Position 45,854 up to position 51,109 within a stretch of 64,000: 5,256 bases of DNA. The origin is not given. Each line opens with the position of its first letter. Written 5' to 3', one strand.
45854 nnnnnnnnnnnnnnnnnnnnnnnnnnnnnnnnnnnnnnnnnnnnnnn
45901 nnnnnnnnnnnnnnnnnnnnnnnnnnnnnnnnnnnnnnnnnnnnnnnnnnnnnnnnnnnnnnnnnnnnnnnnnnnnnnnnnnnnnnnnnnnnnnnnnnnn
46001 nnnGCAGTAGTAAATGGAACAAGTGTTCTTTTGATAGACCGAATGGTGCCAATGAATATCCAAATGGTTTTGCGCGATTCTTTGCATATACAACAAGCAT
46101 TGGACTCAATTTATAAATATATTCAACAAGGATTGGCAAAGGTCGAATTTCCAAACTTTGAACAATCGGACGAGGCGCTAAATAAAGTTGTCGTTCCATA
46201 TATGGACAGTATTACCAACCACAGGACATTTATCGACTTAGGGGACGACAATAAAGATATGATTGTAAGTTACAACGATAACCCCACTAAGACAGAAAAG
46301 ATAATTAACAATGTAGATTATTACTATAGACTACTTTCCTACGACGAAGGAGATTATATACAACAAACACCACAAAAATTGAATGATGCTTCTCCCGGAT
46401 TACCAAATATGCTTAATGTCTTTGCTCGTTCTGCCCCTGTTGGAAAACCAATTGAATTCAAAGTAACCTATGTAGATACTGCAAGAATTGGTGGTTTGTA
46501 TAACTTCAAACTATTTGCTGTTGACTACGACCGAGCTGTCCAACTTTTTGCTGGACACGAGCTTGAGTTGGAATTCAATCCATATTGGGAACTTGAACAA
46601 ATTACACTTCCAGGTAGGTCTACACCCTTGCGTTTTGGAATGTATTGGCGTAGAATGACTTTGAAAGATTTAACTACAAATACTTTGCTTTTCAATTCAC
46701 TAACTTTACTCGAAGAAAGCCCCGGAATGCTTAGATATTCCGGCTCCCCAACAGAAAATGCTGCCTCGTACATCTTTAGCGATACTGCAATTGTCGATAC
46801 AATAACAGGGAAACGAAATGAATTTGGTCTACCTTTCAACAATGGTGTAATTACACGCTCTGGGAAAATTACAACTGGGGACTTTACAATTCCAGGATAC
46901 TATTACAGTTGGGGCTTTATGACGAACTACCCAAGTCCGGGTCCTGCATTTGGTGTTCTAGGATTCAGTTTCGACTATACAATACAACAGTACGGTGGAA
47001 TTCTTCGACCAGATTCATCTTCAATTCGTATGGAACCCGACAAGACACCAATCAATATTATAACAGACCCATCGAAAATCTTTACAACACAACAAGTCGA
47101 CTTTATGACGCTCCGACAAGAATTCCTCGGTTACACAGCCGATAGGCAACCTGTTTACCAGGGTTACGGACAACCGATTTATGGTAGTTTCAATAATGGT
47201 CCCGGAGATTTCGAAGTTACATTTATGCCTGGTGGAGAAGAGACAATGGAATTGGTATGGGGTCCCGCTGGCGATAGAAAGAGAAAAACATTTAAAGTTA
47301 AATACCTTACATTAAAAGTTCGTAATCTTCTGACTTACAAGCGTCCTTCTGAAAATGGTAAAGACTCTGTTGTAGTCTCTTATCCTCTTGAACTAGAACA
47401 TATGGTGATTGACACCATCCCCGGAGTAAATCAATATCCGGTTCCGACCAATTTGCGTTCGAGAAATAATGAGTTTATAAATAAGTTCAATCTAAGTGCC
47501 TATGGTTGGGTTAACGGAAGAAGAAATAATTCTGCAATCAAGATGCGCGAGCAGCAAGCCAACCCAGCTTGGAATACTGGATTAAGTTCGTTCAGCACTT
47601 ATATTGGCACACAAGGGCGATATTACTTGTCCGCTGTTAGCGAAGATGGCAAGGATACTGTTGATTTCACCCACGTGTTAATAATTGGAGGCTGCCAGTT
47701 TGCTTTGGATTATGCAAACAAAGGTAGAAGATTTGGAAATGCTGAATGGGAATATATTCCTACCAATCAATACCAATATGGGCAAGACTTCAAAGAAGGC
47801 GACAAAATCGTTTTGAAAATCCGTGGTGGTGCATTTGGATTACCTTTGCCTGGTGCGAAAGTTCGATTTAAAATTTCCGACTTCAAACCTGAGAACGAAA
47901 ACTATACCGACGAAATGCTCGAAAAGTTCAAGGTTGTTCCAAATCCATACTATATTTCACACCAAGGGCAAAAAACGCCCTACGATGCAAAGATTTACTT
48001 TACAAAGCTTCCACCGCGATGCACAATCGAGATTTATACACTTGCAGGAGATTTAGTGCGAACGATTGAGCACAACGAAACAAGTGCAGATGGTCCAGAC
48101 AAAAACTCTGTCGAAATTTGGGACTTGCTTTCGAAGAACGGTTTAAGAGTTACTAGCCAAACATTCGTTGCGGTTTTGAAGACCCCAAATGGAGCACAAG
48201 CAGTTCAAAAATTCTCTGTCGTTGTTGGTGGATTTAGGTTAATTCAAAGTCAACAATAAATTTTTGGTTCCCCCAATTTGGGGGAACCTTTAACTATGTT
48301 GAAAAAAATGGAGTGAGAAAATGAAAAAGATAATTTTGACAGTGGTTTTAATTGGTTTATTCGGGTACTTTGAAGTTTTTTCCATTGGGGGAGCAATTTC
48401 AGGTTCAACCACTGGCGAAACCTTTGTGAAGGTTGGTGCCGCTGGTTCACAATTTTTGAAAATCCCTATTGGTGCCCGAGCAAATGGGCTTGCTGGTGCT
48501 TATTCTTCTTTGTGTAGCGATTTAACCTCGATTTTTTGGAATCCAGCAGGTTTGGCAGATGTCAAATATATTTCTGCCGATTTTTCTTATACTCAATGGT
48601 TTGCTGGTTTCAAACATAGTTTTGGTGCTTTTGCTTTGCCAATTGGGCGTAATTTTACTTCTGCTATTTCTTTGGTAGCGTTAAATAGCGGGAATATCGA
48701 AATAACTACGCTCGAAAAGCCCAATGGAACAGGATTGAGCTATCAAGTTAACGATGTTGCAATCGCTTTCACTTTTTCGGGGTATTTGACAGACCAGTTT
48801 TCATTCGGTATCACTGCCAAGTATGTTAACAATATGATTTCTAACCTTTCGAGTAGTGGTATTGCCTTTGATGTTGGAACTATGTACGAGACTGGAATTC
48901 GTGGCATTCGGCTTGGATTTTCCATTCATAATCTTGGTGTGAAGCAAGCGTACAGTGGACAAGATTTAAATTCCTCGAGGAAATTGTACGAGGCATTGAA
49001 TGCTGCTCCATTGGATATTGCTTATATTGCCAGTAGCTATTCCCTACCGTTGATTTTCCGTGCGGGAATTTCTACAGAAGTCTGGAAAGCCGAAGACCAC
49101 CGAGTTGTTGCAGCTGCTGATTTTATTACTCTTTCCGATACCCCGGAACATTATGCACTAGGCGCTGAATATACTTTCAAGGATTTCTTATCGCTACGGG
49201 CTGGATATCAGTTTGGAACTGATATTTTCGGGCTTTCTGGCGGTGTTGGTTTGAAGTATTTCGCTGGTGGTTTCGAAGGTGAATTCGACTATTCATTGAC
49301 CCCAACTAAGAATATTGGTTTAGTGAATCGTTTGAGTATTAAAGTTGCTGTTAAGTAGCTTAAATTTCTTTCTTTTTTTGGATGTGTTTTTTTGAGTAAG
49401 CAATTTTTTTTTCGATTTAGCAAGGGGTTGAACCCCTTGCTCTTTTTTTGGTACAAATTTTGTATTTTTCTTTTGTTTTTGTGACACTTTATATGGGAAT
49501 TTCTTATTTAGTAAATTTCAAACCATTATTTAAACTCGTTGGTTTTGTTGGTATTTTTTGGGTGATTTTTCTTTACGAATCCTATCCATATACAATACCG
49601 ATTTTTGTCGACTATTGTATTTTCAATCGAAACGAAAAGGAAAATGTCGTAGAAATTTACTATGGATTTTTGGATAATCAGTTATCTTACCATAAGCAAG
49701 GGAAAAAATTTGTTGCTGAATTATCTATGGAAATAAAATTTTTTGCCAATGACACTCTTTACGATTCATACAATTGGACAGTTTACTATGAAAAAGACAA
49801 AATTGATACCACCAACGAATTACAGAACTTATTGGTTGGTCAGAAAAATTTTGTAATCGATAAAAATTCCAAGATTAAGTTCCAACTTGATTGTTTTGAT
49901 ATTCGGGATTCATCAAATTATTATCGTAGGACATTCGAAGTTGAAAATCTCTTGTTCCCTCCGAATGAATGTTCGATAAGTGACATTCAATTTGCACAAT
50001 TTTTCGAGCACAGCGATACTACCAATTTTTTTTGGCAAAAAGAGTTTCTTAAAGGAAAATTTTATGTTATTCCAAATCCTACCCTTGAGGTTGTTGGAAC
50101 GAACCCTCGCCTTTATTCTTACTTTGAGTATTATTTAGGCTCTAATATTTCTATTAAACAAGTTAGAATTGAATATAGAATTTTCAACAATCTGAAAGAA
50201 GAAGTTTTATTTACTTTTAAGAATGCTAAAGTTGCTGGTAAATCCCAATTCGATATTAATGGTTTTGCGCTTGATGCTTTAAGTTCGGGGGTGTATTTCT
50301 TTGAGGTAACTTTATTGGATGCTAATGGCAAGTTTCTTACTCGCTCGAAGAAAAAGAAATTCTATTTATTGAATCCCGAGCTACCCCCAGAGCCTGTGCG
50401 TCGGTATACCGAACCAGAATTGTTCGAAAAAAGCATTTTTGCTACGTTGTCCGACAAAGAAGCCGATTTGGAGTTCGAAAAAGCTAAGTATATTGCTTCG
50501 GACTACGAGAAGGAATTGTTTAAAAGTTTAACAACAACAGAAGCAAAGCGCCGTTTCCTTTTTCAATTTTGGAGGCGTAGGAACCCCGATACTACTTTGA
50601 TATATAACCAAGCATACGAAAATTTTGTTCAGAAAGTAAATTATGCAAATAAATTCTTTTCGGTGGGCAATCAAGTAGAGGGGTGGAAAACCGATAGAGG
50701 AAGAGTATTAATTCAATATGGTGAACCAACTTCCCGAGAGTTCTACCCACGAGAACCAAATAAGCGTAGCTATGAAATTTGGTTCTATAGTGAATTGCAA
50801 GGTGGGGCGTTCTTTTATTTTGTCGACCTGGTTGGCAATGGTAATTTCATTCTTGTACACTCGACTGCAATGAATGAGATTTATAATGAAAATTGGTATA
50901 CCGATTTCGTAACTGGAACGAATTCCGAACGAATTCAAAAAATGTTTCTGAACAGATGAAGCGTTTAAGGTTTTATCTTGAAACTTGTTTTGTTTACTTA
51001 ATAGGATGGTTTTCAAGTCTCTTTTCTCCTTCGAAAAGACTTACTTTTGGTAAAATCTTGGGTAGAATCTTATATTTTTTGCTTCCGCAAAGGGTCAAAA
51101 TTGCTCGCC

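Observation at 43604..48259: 1551-aa secreted orphan protein with a divergent sorting domain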

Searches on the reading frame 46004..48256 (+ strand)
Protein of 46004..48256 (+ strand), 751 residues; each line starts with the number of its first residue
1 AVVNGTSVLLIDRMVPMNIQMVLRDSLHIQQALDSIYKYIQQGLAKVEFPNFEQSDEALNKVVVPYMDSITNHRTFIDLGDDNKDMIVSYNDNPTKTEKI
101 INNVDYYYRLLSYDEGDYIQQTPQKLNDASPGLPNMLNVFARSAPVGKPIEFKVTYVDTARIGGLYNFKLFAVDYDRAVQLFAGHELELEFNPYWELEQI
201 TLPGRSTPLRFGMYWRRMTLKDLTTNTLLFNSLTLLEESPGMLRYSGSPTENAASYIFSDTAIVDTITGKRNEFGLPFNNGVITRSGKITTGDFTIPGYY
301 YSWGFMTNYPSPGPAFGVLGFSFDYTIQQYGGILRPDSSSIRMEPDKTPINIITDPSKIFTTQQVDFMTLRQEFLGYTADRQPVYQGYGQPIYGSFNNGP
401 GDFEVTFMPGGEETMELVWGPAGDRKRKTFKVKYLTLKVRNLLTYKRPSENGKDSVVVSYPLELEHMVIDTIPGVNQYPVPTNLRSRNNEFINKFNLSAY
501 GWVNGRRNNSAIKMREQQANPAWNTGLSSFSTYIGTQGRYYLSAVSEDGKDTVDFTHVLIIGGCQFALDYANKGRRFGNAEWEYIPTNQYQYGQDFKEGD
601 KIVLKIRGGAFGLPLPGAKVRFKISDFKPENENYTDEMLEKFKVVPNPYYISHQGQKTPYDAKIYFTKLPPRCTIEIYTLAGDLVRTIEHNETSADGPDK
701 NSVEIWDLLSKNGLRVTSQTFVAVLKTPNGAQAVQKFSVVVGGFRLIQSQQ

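Call 35: predict_structure(alignment_id=A5)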
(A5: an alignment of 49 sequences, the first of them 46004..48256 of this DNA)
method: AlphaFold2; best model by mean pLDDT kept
length: 751 residues; sequences in the alignment: 49
mean_pLDDT: 80.3   pTM: 0.72
mean pLDDT of the five models: 80.3, 79.7, 76.1, 75.2, 75.1
residues with pLDDT >= 90: 283; 70-90: 275; 50-70: 146; < 50: 47
segments of 3 or more residues with pLDDT < 50: 1-6, 10-13, 74-80, 649-658, 743-751
pLDDT, mean of each block of 10 residues (from residue 1): 46 50 67 75 64 56 59 44 59 64 65 53 57 67 80 95 95 89 96 91 80 91 94 83 73 74 79 84 89 75 77 84 93 92 92 89 89 84 82 93 97 95 89 98 85 74 95 83 93 96 89 87 74 94 96 97 96 90 92 93 95 96 90 83 67 43 78 86 84 71 75 62 88 82 44 34
secondary structure, 60 per line:
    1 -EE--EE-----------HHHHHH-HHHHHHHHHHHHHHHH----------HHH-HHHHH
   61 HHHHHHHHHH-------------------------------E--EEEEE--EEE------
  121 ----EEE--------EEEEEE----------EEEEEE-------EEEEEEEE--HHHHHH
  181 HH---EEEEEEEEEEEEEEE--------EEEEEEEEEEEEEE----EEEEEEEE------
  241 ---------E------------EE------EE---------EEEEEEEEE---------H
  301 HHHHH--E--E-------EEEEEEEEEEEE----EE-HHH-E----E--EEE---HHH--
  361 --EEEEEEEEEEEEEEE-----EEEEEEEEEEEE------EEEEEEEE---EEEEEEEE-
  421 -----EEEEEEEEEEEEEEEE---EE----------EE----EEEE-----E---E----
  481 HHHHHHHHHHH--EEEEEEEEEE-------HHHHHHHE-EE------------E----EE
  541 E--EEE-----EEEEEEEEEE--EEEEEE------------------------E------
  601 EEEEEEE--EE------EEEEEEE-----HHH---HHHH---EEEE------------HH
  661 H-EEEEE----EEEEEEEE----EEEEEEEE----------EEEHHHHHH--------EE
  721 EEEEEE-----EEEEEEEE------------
elements in order (helices of 4 or more, strands of 3 or more residues): H19-24 H26-41 H56-70 E105-109 E112-114 E125-127 E136-141 E152-157 E165-172 H175-182 E186-200 E209-222 E227-234 E282-290 H300-305 E319-330 E350-352 E363-377 E383-394 E401-408 E412-419 E426-441 E463-466 H481-491 E494-503 H511-517 E539-541 E544-546 E552-561 E564-569 E601-607 E618-624 H636-639 E643-646 E663-667 E672-679 E684-691 E702-704 H705-710 E719-726 E732-739

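Call 38: fold_search(model_id=the predicted structure, library=pdb)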
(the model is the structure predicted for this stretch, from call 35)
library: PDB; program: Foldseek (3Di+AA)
matches with E <= 10: 707; with E <= 0.001: 1
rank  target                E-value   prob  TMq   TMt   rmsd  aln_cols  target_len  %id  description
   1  5a42                  1.4e-04  0.16  0.08  0.05  32.4       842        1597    8  Cryo-EM single particle 3D reconstruction of the native conformation of E. coli alpha-2-macroglobulin (ECAM) (released 2015-07-29)
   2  5oj2_B                1.1e-03  0.11  0.09  0.09  35.0       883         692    8  Crystal structure of the chicken MDGA1 ectodomain (released 2017-08-23)
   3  4ziq                  1.3e-03  0.12  0.09  0.06  32.3       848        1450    7  Crystal structure of trypsin activated alpha-2-macroglobulin from Escherichia coli. (released 2015-06-10)
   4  8v29_B                1.9e-03  0.20  0.10  0.13  42.2       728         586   10  Cryo-EM structure of human type I OSM receptor complex: model for full extracellular assembly (released 2024-11-20)
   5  8pmu                  2.1e-03  0.35  0.09  0.18  31.5       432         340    9  Crystal structure of the HC7 apo form (released 2024-03-06)
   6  6xi3                  2.8e-03  0.18  0.08  0.14  47.0       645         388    8  Crystal structure of tetra-tandem repeat in extending region of large adhesion protein (released 2020-10-14)
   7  9fly_A                2.8e-03  0.12  0.09  0.08  86.9       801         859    7  CryoEM structure of the base (4151-5009) in the grappling hook protein A (GhpA) in the bacterium Aureispira sp. CCB-QB (released 2024-10-16)
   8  8ges_B                4.0e-03  0.54  0.08  0.09  29.6       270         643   12  R. hominis 2 beta-glucuronidase bound to UNC10201652-glucuronide (released 2024-02-14)
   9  5m11                  4.5e-03  1.00  0.11  0.11   9.6       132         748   17  Structural and functional probing of PorZ, an essential bacterial surface component of the type-IX secretion system of h (released 2016-11-09)
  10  7uww_B                6.1e-03  0.14  0.11  0.12  29.2       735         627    9  Sas6 with alpha-cyclodextrin (released 2023-06-14)
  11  8v2b_B                7.6e-03  0.14  0.10  0.12  42.2       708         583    9  Cryo-EM structure of mouse type II OSM receptor complex: model for full extracellular assembly (released 2024-11-20)
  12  6za2_A                8.0e-03  0.20  0.10  0.07  30.2       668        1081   10  Crystal structure of dimeric latent PorU from Porphyromonas gingivalis (released 2021-09-29)
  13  6cxs_B                1.1e-02  0.35  0.09  0.11  29.4       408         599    6  Crystal Structure of Clostridium perfringens beta-glucuronidase bound with a novel, potent inhibitor 4-(8-(piperazin-1 (released 2019-04-17)
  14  4es9_C                1.1e-02  0.30  0.10  0.21  26.6       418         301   12  Crystal Structure of the adhesin domain of Epf from Streptococcus pyogenes in P21 (released 2012-09-19)
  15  7cec_C                1.1e-02  0.03  0.06  0.07  30.2       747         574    7  Structure of alpha6beta1 integrin in complex with laminin-511 (released 2021-06-23)
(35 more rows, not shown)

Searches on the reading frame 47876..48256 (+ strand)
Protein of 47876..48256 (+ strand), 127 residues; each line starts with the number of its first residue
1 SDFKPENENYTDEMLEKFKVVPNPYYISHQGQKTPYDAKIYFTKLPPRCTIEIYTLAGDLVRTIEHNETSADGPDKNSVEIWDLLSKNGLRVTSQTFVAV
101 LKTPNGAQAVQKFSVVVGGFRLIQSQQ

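Call 32: search_protein_families(library=pfam, alignment_id=A6, max_evalue=10)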
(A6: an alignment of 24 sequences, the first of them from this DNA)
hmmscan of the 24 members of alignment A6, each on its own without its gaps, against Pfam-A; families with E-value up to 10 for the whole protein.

A. member 1, seq(127 aa): 0 families

B. families by the number of members that match (of 24 scanned): 9 families
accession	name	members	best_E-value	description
PF02590.22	SPOUT_MTase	2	0.016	Predicted SPOUT methyltransferase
PF22399.1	DUF6979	1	0.025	Family of unknown function (DUF6979)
PF20366.3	DUF6661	1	0.053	Family of unknown function (DUF6661)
PF14731.12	Staphopain_pro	1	0.056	Staphopain proregion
PF16772.10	TERF2_RBM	1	0.11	Telomeric repeat-binding factor 2 Rap1-binding motif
PF17356.7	PBSX_XtrA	1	0.11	Phage-like element PBSX protein XtrA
PF18962.6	Por_Secre_tail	1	0.11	Secretion system C-terminal sorting domain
PF22740.1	PapZ_C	1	0.15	RapZ C-terminal domain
PF22795.1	DUF4796_N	1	0.27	DUF4796 N-terminal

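Call 47: search_protein_families(library=ncbifam, alignment_id=A6, max_evalue=10)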
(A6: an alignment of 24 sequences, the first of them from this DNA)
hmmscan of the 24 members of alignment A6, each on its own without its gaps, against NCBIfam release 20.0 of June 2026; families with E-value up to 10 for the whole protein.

A. member 1, seq(127 aa): 2 families
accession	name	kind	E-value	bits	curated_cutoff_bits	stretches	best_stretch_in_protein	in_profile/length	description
NF052228.1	T9SS_PorZ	equivalog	0.0044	15.5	260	1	7-116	663-756/757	type IX secretion system anionic LPS delivery protein PorZ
NF033707.1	T9SS_sortase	equivalog_domain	0.078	10.6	420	1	46-102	1022-1076/1095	type IX secretion system sortase PorU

B. families by the number of members that match (of 24 scanned): 10 families
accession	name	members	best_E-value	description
NF052228.1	T9SS_PorZ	20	1.4e-06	type IX secretion system anionic LPS delivery protein PorZ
NF033707.1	T9SS_sortase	8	0.011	type IX secretion system sortase PorU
NF003828.1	PRK05416.1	1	0.012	RNase adapter RapZ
NF052644.1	T9SS_DNase_Rie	1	0.018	T9SS-dependent surface endonuclease, AS87_RS02955 family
NF004496.1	PRK05842.1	1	0.045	flagellar hook assembly protein FlgD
TIGR04183.1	Por_Secre_tail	1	0.045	T9SS type A sorting domain-containing protein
NF009362.0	PRK12718.1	1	0.05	flagellar hook-associated protein FlgL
NF010701.0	PRK14101.1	1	0.065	bifunctional transcriptional regulator/glucokinase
NF053575.1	GAN_nuclease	1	0.07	GINS-associated RecJ family nuclease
NF007860.0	PRK10572.1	1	0.073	arabinose operon transcriptional regulator AraC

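Call 72: search_solved_structures(query=A6, max_evalue=10, show_alignments=2)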
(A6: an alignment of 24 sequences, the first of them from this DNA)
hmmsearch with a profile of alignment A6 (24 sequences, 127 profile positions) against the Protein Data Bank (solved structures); distinct sequences matched with E-value up to 10: 0.

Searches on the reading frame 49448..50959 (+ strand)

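Call 5: search_protein_families(library=pfam, proteins=[window:49448-50959:+], max_evalue=1)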
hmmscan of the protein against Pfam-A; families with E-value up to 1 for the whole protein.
window:49448-50959:+ (503 aa): 2 families
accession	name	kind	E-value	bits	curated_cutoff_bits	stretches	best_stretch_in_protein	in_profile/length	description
PF20094.4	GWxTD_dom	-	3.5e-10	40.4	26.9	1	347-479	38-163/172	GWxTD domain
PF22433.2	MtxA_IG-like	-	0.026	14.8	26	1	260-306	36-81/83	Magnetotaxis protein MtxA, Immunoglobulin-like domain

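Call 6: search_protein_families(library=ncbifam, proteins=[window:49448-50959:+], max_evalue=1)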
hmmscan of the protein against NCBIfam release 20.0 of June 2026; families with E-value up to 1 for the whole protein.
window:49448-50959:+ (503 aa): 1 family
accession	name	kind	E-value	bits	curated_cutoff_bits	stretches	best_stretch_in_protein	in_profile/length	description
TIGR04514.1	GWxTD_dom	domain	1.4e-25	89.8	28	1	344-448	4-105/105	GWxTD domain-containing protein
